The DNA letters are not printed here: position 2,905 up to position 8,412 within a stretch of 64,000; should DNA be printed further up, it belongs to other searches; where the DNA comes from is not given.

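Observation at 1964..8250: Sec-signal Rhs protein plus translationally coupled exported partner, with no T6SS, PAAR or VgrG context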

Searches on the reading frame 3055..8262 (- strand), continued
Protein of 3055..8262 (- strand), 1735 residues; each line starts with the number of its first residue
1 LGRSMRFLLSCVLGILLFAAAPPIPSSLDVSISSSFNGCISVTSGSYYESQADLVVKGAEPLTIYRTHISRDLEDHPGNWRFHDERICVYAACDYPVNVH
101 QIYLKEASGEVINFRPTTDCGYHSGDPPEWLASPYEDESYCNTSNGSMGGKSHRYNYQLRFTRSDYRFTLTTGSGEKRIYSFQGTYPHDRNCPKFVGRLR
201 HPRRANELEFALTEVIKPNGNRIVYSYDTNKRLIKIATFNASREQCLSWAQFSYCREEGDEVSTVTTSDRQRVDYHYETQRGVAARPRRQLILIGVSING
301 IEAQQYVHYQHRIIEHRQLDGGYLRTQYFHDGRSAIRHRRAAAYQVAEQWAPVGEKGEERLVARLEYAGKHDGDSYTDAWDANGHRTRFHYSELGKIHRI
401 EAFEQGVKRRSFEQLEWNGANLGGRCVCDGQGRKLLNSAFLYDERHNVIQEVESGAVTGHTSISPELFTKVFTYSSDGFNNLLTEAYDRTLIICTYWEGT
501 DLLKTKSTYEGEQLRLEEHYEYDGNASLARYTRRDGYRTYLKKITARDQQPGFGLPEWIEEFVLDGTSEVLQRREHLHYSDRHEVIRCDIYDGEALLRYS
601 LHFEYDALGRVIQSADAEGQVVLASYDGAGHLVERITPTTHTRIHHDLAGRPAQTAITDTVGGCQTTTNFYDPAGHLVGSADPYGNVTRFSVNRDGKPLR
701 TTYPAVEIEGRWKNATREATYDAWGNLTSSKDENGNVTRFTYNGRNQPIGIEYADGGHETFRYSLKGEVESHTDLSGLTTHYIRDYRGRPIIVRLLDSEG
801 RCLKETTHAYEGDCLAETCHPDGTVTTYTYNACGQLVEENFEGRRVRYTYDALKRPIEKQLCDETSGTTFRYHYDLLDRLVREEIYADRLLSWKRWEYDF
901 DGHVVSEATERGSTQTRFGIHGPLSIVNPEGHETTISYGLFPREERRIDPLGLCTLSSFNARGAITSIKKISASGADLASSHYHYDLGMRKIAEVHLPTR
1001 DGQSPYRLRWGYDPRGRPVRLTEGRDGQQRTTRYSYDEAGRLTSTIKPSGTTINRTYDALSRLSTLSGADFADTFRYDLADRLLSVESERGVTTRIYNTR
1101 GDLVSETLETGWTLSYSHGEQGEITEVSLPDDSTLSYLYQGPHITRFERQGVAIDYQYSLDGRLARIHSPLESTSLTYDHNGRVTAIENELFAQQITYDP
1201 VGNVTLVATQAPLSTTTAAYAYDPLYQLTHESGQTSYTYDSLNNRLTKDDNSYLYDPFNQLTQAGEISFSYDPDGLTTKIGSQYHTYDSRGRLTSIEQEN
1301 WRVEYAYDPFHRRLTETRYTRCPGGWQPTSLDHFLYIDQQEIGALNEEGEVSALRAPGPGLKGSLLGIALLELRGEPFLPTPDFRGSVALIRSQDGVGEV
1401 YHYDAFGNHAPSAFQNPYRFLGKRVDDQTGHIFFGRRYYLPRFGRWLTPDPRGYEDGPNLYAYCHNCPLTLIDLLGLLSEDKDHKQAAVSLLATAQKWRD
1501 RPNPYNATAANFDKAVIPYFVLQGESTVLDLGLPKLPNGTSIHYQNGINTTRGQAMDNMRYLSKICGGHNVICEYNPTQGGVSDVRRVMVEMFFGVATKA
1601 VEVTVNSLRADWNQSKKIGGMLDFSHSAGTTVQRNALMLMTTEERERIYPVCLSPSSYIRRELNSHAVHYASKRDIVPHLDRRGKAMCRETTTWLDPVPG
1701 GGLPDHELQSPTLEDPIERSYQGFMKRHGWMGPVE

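Call 80: find_encoding_contigs(protein=P0005, flank=6000, max_places=2)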
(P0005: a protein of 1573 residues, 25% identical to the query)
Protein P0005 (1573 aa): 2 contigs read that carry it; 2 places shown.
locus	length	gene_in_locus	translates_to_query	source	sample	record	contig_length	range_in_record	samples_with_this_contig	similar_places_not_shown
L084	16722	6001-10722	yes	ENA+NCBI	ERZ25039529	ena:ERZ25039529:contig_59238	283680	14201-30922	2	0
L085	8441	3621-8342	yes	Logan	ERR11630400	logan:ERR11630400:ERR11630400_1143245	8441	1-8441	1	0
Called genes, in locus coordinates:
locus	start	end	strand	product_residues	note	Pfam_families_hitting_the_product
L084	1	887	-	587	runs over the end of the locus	-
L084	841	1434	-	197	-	-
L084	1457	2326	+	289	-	PF00483:NTP_transferase, PF12804:NTP_transf_3 (weak)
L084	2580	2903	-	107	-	PF01740:STAS, PF13466:STAS_2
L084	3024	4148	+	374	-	PF00309:Sigma54_AID, PF04963:Sigma54_CBD, PF13384:HTH_23 (faint), PF04552:Sigma54_DBD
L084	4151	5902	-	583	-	PF07690:MFS_1, PF01553:Acyltransferase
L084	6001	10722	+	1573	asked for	PF25023:TEN_YD-shell (weak), PF05593:RHS_repeat (weak), PF25023:TEN_YD-shell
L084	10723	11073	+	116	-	-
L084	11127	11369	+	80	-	-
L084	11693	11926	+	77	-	-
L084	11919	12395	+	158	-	-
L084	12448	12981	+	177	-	-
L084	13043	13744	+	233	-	-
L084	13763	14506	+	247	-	-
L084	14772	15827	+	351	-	PF02163:Peptidase_M50 (weak)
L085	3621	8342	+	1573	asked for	PF25023:TEN_YD-shell (weak), PF05593:RHS_repeat (weak), PF25023:TEN_YD-shell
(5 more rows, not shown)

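Call 82: list_cluster_members(proteins=[P0004, P0005, P0123, P0126, P0165, P0193, P0138, P0145, P0122, P0188])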
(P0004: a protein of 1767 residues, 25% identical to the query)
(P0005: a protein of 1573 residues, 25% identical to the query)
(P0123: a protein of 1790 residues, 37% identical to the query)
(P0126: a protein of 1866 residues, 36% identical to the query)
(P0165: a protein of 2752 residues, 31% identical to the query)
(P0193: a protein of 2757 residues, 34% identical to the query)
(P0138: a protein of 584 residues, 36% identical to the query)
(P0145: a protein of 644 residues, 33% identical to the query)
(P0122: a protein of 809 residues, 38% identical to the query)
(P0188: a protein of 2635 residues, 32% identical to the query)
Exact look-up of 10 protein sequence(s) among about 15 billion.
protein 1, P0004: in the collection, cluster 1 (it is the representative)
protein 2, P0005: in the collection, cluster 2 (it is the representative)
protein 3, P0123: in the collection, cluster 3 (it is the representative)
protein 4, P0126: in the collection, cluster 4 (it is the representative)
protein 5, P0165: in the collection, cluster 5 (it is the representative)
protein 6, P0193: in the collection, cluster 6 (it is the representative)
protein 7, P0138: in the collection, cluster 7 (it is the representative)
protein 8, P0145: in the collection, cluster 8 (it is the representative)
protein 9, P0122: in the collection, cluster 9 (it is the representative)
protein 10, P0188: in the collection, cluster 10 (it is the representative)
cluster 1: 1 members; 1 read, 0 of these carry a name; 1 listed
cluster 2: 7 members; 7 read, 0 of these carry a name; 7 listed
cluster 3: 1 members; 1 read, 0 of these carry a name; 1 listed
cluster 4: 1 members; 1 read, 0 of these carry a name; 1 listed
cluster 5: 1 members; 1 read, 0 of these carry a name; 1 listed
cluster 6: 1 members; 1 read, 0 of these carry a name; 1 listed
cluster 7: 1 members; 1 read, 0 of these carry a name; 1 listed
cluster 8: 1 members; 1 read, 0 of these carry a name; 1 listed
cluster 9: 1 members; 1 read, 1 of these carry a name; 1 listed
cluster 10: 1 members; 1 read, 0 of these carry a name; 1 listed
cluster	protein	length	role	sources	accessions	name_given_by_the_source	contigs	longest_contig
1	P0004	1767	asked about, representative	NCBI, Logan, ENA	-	-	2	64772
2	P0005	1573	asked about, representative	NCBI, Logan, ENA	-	-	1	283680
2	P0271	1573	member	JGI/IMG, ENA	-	-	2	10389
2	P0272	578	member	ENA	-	-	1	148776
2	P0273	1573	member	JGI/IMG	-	-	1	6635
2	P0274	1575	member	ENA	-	-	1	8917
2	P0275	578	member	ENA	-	-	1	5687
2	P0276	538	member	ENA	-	-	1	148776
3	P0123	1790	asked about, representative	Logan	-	-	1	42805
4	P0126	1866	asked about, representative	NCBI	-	-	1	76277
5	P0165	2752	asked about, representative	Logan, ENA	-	-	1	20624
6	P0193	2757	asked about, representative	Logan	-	-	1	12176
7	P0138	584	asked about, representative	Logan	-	-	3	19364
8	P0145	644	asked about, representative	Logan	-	-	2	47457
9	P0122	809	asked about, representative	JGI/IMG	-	RHS repeat-associated protein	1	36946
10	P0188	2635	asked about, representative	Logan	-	-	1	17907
